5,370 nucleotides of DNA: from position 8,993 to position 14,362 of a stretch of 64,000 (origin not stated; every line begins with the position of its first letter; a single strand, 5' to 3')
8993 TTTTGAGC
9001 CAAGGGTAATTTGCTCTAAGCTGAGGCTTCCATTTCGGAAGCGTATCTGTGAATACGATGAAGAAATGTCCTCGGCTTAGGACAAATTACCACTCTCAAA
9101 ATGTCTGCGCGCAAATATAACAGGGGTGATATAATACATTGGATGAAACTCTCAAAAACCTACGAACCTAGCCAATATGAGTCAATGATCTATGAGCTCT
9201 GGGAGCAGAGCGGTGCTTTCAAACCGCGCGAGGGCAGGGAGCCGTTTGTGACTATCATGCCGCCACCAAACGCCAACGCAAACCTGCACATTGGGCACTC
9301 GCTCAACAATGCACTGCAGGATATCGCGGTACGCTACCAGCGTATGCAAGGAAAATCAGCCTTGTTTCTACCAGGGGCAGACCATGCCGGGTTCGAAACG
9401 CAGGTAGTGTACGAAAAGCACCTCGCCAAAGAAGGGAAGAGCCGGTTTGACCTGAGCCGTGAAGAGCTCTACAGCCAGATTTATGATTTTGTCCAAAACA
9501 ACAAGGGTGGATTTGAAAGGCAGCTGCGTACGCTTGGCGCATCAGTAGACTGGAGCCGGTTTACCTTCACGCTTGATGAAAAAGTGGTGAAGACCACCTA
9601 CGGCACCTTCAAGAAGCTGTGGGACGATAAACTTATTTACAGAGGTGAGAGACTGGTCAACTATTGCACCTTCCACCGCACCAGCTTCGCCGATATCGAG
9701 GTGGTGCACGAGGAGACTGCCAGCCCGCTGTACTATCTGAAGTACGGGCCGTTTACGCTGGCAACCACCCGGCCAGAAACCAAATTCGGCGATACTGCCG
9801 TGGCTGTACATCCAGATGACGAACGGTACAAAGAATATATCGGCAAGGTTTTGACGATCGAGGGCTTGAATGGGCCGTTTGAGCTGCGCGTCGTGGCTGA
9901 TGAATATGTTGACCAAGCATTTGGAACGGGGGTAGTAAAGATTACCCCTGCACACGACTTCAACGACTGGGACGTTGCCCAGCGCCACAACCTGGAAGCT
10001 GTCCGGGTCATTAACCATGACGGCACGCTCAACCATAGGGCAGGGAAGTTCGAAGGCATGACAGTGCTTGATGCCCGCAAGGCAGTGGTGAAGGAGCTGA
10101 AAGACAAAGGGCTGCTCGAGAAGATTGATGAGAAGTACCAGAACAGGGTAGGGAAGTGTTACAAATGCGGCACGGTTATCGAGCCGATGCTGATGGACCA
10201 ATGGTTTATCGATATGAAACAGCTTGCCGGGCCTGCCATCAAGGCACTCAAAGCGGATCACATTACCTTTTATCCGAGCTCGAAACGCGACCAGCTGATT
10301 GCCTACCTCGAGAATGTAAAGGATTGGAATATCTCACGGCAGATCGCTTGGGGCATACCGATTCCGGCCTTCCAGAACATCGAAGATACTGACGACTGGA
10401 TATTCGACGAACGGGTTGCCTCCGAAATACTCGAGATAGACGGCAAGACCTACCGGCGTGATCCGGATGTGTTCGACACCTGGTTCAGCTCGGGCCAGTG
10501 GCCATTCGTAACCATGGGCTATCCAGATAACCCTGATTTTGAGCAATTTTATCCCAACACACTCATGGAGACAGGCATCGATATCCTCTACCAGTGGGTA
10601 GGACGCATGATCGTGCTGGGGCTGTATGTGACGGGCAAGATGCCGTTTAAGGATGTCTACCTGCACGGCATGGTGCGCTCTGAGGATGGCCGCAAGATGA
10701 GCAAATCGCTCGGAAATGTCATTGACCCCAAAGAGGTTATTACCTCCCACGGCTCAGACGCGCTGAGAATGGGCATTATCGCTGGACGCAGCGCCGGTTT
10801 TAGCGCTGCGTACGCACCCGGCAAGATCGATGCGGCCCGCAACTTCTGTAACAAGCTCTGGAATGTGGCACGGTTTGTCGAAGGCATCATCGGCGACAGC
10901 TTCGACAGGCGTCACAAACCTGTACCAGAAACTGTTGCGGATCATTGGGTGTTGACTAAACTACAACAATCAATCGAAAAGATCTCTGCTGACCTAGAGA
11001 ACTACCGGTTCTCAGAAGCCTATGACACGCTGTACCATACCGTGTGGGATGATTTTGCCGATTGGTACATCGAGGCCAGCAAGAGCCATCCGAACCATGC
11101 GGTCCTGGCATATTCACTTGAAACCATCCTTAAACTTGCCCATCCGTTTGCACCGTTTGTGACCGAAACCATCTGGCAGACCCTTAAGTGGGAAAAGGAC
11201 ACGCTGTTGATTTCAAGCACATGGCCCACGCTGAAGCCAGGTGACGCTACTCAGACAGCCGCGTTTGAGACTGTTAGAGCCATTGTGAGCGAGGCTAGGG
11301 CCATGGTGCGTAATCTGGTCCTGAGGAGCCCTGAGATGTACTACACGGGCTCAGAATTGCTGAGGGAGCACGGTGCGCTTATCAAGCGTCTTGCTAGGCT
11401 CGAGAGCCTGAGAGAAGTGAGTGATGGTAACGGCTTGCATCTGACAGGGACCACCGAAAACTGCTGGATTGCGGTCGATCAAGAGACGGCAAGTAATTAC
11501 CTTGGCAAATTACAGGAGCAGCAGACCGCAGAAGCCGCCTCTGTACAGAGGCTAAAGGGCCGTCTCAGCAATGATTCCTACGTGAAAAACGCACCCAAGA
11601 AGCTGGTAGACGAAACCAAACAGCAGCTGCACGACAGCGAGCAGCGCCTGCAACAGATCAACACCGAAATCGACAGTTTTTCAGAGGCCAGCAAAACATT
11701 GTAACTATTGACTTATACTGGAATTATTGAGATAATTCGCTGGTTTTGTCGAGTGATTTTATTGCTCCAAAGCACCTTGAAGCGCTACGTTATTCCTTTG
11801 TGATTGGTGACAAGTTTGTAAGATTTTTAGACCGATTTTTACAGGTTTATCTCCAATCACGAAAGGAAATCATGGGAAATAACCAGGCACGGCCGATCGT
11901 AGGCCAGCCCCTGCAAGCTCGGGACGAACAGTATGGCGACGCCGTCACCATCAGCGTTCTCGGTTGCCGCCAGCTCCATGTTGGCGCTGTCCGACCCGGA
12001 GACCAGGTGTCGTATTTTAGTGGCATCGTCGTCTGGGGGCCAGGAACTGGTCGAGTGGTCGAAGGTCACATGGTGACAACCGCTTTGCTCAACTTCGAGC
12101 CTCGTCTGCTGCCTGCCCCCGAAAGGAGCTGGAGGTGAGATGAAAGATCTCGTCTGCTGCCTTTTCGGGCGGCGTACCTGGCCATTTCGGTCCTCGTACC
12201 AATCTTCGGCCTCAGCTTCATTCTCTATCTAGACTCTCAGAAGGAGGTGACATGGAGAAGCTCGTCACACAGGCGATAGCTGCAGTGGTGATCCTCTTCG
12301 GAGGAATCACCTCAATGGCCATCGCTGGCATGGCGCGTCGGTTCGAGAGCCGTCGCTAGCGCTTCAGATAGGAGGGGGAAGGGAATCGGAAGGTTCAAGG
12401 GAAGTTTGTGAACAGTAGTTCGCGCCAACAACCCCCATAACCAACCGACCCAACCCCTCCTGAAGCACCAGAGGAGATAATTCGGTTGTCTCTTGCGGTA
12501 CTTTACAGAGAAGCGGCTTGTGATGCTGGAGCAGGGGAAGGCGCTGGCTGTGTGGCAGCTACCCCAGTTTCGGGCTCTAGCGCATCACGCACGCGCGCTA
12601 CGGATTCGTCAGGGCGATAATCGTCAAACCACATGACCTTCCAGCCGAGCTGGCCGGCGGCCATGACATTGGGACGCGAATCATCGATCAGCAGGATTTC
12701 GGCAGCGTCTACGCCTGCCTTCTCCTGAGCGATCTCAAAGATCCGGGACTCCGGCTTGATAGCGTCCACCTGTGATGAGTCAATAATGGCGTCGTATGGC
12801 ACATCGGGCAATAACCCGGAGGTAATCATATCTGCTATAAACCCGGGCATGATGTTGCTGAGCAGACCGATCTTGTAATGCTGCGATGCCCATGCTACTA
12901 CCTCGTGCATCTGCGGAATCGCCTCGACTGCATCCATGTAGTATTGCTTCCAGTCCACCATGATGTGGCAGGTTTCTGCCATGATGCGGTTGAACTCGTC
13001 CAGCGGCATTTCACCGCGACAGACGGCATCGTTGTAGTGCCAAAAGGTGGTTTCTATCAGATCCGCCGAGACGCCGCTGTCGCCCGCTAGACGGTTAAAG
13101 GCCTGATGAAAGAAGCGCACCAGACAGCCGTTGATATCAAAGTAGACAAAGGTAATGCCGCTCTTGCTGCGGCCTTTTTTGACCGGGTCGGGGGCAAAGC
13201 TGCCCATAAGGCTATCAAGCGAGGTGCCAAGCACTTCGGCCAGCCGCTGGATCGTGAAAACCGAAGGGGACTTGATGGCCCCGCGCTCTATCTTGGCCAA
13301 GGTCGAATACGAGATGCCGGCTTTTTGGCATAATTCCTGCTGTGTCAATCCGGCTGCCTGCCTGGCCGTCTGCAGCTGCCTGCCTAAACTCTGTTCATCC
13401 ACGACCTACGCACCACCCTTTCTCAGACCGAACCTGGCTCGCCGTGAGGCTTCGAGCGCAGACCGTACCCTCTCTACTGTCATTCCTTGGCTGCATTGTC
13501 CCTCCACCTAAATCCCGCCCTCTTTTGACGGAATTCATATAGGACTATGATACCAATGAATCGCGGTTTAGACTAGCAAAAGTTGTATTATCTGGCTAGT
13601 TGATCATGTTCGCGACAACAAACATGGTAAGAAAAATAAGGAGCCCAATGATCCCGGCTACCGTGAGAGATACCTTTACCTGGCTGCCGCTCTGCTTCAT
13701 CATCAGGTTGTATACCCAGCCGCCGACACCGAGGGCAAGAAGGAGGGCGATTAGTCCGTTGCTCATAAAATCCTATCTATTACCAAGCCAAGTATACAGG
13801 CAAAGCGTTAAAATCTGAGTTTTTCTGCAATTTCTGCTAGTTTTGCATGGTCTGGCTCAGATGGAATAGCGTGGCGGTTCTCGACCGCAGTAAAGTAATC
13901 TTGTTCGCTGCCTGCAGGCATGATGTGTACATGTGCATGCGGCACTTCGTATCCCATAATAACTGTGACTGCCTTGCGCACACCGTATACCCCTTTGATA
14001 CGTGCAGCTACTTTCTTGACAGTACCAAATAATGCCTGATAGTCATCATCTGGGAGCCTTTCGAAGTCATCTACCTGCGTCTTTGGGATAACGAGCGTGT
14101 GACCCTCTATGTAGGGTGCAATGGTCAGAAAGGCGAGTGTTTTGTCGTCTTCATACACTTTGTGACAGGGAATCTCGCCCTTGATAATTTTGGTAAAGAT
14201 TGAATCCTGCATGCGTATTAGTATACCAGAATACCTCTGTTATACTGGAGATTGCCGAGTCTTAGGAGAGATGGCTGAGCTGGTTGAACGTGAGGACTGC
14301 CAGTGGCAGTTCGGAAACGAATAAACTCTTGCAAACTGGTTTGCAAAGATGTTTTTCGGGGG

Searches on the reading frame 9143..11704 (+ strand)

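Call 47: search_protein_families(library=pfam, proteins=[window:9143-11704:+], max_evalue=0.001)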
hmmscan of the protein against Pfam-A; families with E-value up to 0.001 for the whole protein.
window:9143-11704:+ (853 aa): 6 families
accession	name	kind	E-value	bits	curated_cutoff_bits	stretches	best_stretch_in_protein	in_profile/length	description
PF00133.28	tRNA-synt_1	-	1.1e-116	390.4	22.7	1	16-547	2-404/414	tRNA synthetases class I (I, L, M and V)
PF08264.19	Anticodon_1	-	6.4e-32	110.9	25.1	1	600-720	1-131/148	Anticodon-binding domain of tRNA ligase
PF09334.17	tRNA-synt_1g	-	6.4e-22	78.3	20.1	2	338-551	168-360/391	tRNA synthetases class I (M)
PF13603.12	tRNA-synt_1_2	-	2.3e-06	27.6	25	1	249-295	99-145/185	Leucyl-tRNA synthetase, editing domain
PF10458.14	Val_tRNA-synt_C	-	2.8e-06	27.9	25.9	1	799-843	18-62/66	Valyl tRNA synthetase tRNA binding arm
PF01406.26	tRNA-synt_1e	-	0.0003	20.7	27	0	501-545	236-280/301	tRNA synthetases class I (C) catalytic domain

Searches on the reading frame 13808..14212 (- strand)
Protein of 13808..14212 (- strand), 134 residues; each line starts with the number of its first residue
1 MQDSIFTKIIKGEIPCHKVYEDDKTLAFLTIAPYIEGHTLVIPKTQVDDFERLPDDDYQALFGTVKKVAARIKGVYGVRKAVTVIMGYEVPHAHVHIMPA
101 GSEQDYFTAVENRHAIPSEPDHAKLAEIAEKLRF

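Call 47: search_protein_families(library=pfam, proteins=[window:13808-14212:-], max_evalue=0.001)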
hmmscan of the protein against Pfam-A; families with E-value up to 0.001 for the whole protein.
window:13808-14212:- (134 aa): 2 families
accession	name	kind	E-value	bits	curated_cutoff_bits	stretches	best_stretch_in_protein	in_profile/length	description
PF01230.28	HIT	-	1.7e-21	77.1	21.5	1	11-100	1-95/98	HIT domain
PF11969.13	DcpS_C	-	2.2e-10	41.4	24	1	5-100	3-102/114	Scavenger mRNA decapping enzyme C-term binding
